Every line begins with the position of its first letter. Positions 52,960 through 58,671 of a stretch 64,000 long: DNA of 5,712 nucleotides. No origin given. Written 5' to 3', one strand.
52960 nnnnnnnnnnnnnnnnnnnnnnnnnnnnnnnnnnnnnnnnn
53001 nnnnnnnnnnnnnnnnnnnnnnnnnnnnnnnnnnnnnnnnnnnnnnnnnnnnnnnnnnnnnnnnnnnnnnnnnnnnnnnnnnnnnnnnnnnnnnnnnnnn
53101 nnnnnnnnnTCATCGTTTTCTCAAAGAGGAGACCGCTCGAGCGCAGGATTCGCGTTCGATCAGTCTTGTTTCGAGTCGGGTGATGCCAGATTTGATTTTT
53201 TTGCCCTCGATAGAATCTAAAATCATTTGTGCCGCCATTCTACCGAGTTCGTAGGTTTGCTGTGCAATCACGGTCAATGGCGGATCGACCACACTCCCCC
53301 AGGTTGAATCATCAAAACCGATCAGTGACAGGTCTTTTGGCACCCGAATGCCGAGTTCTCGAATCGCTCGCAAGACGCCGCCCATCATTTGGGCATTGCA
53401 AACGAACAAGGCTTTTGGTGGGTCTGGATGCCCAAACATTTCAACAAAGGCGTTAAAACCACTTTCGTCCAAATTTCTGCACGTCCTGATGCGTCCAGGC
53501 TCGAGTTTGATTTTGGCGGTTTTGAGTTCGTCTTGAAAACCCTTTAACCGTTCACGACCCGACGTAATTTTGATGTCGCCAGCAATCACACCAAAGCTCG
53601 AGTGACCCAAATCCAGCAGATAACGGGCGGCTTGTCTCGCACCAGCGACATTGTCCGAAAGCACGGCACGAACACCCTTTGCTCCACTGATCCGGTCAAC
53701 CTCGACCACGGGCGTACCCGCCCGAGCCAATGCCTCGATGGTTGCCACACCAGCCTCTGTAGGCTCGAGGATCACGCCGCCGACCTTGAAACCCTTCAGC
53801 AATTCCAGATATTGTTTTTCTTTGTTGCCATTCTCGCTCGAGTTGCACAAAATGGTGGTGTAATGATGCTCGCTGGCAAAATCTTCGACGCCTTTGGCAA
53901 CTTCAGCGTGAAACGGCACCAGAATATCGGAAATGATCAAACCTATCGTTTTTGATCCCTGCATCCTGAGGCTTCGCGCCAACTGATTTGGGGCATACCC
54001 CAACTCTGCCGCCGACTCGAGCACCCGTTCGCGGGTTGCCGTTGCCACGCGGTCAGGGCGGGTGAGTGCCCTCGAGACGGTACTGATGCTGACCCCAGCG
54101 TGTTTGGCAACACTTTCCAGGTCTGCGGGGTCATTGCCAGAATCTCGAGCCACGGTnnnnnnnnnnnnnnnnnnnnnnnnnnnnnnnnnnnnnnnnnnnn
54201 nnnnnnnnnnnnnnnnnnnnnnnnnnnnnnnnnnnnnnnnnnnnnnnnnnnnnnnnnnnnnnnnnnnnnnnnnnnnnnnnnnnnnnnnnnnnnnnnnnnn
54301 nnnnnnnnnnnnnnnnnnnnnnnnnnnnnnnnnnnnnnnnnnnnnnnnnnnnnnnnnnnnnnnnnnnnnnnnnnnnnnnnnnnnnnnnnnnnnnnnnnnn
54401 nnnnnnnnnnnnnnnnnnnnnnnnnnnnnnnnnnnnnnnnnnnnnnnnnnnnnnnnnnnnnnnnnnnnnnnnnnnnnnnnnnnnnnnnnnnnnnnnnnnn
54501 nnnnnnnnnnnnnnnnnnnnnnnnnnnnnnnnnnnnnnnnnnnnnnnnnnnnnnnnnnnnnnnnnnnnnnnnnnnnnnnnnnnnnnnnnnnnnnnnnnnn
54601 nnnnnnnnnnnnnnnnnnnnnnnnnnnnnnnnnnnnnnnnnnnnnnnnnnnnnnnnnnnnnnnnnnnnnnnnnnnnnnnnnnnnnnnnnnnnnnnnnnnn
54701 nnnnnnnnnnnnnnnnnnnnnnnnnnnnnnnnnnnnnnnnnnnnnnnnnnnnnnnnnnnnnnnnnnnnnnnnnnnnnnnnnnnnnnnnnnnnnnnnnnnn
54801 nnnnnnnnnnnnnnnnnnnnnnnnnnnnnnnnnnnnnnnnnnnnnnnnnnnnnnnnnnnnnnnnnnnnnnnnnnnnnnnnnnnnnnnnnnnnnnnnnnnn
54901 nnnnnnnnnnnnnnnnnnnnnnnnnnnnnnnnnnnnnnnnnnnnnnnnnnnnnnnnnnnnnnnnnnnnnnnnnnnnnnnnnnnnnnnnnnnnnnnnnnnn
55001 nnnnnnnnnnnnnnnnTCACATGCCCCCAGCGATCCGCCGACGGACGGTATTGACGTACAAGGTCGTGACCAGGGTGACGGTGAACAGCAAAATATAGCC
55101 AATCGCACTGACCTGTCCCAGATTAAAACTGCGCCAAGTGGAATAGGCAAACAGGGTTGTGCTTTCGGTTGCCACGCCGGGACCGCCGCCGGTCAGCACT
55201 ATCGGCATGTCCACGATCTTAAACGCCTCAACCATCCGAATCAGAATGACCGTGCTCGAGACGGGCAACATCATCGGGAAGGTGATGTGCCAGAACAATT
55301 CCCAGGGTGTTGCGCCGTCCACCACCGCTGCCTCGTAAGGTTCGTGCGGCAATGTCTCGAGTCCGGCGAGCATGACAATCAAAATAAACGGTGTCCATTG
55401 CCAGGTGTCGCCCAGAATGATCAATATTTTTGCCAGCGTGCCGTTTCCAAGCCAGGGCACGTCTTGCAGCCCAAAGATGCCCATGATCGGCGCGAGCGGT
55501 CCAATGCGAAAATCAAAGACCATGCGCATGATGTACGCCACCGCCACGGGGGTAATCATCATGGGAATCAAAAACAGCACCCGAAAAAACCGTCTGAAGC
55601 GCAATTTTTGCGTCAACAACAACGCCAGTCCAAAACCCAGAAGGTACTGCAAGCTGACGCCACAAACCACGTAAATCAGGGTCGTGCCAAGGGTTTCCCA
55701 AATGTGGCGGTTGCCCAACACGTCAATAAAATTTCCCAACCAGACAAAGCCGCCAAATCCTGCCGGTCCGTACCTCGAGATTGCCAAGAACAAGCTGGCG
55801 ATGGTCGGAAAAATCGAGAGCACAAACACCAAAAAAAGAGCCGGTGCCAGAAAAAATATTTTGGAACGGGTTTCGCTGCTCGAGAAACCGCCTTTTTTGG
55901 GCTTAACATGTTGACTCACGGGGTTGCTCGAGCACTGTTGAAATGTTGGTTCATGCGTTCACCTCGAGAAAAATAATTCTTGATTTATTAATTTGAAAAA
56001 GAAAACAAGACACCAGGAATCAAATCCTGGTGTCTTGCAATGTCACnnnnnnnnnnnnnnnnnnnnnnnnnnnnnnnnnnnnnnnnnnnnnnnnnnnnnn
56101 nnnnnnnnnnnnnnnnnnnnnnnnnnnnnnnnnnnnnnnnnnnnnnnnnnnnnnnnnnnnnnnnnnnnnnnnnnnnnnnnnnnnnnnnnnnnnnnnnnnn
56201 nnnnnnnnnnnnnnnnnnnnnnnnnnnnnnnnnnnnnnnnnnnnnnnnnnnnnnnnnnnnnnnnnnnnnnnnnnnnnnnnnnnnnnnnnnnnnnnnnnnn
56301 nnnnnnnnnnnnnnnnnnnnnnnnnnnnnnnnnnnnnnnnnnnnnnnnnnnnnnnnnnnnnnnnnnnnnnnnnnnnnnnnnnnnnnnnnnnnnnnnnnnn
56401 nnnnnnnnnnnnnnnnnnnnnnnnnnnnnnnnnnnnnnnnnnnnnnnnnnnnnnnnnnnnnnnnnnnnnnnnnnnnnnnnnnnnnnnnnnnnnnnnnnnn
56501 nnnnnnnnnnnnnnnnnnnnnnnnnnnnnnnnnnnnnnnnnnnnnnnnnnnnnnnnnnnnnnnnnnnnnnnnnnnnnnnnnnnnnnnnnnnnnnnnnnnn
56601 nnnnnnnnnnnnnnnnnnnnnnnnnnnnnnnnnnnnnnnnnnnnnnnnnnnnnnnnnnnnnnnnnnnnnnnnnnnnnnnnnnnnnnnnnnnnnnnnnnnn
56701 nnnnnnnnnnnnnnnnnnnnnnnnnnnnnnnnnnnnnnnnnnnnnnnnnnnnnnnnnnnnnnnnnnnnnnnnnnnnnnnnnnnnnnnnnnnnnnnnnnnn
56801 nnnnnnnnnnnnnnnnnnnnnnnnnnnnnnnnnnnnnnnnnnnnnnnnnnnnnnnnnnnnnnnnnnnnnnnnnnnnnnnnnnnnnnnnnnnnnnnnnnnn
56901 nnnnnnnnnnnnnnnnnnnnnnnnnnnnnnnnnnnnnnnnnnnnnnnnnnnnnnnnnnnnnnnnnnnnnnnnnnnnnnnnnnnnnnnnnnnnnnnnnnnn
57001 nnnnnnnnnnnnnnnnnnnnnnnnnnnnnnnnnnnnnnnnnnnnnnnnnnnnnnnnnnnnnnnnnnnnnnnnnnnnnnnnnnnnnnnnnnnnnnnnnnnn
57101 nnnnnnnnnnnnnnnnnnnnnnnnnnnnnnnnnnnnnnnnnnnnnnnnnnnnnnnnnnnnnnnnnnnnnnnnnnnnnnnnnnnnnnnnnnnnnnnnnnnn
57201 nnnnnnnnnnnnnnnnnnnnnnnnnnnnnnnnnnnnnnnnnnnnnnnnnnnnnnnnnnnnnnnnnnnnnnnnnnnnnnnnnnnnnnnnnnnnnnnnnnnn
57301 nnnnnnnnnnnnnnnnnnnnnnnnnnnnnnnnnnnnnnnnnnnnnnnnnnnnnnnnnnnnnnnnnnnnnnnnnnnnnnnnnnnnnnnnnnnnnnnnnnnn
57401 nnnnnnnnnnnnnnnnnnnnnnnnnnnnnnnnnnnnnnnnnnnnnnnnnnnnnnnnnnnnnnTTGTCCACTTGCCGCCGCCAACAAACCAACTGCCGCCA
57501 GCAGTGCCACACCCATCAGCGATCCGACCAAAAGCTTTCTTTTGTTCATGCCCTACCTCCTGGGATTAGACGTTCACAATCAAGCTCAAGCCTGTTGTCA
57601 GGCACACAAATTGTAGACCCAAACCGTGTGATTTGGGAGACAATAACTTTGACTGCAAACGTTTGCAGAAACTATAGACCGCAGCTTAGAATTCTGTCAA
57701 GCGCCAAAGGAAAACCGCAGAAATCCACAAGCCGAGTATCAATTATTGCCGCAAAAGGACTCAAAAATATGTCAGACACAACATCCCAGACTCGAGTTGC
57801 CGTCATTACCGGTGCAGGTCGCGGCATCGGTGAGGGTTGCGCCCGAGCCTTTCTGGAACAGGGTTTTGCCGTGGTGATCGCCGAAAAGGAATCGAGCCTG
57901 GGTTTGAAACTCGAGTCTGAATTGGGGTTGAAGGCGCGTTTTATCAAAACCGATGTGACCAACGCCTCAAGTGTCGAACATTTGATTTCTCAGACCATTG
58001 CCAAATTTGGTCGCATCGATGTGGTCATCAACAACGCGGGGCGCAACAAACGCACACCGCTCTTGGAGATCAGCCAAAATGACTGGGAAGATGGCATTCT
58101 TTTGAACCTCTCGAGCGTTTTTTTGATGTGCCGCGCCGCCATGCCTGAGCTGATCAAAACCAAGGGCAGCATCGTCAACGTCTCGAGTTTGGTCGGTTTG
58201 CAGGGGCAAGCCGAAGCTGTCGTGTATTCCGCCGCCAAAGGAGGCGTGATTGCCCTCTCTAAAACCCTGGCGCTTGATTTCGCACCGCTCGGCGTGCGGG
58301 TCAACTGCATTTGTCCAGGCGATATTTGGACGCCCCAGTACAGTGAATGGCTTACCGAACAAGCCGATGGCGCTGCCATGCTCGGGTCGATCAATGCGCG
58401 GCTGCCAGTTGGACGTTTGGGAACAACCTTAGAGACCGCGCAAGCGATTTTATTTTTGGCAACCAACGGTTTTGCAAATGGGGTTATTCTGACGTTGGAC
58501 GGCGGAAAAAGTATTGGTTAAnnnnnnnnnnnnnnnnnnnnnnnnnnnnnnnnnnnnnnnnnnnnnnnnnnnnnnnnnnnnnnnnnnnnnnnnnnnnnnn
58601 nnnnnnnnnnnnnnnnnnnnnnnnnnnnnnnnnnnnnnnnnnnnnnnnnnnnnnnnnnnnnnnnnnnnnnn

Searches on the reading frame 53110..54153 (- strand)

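Call 78: search_protein_families(library=pfam, proteins=[window:53110-54153:-], max_evalue=0.00001)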
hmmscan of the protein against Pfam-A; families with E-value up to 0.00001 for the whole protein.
window:53110-54153:- (347 aa): 4 families
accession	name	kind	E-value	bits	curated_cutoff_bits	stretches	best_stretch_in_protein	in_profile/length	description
PF13377.12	Peripla_BP_3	-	1.4e-38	133.1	26.5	1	176-337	1-167/167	Periplasmic binding protein-like domain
PF00532.27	Peripla_BP_1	-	2.2e-26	93.4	22.2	1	68-318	2-266/281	Periplasmic binding proteins and sugar binding domain of LacI family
PF13407.12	Peripla_BP_4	-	5.2e-22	79.1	35.1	1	70-319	1-258/258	Periplasmic binding protein domain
PF00356.27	LacI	-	2.7e-15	56.3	27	1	12-56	2-46/46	Bacterial regulatory proteins, lacI family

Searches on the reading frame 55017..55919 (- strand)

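Call 79: search_protein_families(library=pfam, proteins=[window:55017-55919:-], max_evalue=0.00001)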
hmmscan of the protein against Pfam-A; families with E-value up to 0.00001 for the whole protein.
window:55017-55919:- (300 aa): 1 family
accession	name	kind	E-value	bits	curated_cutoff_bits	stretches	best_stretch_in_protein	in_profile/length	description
PF00528.27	BPD_transp_1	-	1.2e-19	71.2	26.4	1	93-296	3-182/184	Binding-protein-dependent transport system inner membrane component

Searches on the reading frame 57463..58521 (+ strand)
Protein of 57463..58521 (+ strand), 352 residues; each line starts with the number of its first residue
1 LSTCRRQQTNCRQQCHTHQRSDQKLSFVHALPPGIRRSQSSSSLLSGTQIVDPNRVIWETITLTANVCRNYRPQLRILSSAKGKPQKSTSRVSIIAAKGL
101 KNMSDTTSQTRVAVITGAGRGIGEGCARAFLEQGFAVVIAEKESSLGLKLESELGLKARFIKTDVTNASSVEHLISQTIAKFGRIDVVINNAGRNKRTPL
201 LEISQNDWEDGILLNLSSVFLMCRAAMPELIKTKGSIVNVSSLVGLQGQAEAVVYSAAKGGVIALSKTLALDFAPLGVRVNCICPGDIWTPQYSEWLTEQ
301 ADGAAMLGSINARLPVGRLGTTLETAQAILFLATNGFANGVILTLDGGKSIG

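Call 79: search_protein_families(library=pfam, proteins=[window:57463-58521:+], max_evalue=0.00001)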
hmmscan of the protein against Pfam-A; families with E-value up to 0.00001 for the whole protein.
window:57463-58521:+ (352 aa): 4 families
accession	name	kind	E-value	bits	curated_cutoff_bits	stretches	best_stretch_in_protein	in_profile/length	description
PF13561.12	adh_short_C2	-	5.5e-55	187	27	1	117-348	1-234/236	Enoyl-(Acyl carrier protein) reductase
PF00106.31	adh_short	-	1.4e-54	185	26.6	1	111-295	1-189/195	short chain dehydrogenase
PF08659.16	KR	-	4.2e-09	37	22.6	1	114-260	4-154/180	KR domain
PF23441.1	SDR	-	1.3e-08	35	27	1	110-348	8-254/258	SDR-like rossmann domain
